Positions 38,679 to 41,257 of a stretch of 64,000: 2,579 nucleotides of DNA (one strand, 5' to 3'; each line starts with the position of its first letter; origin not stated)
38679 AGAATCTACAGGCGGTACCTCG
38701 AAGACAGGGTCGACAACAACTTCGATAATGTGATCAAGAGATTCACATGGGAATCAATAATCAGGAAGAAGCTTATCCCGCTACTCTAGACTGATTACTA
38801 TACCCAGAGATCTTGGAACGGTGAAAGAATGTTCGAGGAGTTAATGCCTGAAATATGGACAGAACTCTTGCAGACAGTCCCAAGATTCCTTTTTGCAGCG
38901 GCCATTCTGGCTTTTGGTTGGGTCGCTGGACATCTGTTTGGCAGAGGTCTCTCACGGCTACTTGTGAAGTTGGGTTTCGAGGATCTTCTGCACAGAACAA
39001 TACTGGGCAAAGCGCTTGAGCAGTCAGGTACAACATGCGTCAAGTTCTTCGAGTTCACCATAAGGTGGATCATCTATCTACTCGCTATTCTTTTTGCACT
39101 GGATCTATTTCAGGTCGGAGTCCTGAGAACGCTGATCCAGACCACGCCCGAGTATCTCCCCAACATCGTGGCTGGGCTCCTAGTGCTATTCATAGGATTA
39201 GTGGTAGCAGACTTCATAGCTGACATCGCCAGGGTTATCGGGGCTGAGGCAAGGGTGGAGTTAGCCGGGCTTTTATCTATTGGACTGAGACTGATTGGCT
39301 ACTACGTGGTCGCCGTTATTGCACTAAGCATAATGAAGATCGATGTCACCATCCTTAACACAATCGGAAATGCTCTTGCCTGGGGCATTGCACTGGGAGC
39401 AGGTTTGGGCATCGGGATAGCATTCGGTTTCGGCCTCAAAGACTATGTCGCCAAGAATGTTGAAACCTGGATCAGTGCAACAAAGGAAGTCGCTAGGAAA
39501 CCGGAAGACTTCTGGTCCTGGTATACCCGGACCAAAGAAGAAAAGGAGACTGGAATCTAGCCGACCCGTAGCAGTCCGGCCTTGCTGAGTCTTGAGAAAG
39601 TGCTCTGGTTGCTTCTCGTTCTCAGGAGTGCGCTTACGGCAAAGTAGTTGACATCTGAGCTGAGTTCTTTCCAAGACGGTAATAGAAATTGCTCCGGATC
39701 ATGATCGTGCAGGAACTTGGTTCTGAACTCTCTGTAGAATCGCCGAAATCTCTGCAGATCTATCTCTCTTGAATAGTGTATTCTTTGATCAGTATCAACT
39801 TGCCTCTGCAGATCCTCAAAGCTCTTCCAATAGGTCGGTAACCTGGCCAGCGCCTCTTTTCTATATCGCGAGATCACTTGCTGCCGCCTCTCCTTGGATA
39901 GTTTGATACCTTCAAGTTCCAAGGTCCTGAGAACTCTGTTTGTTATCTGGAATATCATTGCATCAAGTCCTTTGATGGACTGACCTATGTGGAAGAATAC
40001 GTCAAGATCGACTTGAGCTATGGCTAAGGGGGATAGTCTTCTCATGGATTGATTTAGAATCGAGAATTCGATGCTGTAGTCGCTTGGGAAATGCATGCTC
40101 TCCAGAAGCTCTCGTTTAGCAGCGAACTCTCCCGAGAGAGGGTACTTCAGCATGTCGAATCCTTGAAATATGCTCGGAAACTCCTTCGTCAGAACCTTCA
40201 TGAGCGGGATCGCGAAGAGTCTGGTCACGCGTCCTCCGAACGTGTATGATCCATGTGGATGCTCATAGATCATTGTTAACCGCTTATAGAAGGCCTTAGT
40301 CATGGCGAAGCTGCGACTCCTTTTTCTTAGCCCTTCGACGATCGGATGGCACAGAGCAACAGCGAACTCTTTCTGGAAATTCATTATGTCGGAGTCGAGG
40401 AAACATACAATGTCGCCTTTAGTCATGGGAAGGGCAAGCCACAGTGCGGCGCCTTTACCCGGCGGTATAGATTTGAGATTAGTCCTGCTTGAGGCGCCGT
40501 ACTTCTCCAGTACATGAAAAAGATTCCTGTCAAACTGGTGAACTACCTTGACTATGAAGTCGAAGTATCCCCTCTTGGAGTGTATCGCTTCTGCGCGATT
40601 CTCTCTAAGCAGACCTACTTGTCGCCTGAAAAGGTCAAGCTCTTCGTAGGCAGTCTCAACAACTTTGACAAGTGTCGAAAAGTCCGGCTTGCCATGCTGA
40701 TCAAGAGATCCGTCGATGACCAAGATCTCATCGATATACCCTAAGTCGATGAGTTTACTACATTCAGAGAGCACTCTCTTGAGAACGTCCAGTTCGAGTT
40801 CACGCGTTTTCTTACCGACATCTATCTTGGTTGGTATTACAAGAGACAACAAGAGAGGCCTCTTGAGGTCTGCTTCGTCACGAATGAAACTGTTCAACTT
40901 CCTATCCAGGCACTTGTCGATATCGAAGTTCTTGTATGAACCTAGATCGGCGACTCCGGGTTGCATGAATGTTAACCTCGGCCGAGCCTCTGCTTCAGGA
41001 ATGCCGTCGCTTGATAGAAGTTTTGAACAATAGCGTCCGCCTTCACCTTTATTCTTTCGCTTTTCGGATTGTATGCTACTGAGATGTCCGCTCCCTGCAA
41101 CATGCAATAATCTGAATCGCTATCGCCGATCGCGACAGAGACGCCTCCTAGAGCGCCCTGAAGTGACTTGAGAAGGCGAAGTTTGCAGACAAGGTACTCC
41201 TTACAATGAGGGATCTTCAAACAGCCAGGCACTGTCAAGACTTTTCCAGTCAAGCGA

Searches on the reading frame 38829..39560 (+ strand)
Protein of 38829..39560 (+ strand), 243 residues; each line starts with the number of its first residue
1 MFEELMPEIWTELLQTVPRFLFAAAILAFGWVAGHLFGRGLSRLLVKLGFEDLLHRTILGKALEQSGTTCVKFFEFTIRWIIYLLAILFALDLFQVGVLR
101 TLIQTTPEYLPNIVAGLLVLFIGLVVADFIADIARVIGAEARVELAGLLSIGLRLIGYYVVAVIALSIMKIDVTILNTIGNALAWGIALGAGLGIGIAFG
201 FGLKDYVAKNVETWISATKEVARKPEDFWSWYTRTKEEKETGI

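Call 49: search_protein_families(library=pfam, max_evalue=0.01, proteins=[window:38829-39560:+])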
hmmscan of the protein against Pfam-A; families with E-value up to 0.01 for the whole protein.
window:38829-39560:+ (243 aa): 1 family
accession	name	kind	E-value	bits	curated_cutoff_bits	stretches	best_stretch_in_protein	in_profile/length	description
PF05552.17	MS_channel_1st_1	-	8.9e-15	54.7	22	2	9-52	6-49/50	Mechanosensitive ion channel, conserved TM helix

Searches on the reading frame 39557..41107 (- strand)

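Call 31: search_protein_families(library=pfam, proteins=[window:39557-41107:-])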
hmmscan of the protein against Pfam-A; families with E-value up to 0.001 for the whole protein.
window:39557-41107:- (516 aa): 1 family
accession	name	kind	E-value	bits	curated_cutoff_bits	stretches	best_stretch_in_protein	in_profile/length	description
PF09488.16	Osmo_MPGsynth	-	3.5e-06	26.6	27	1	101-347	37-271/381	Mannosyl-3-phosphoglycerate synthase (osmo_MPGsynth)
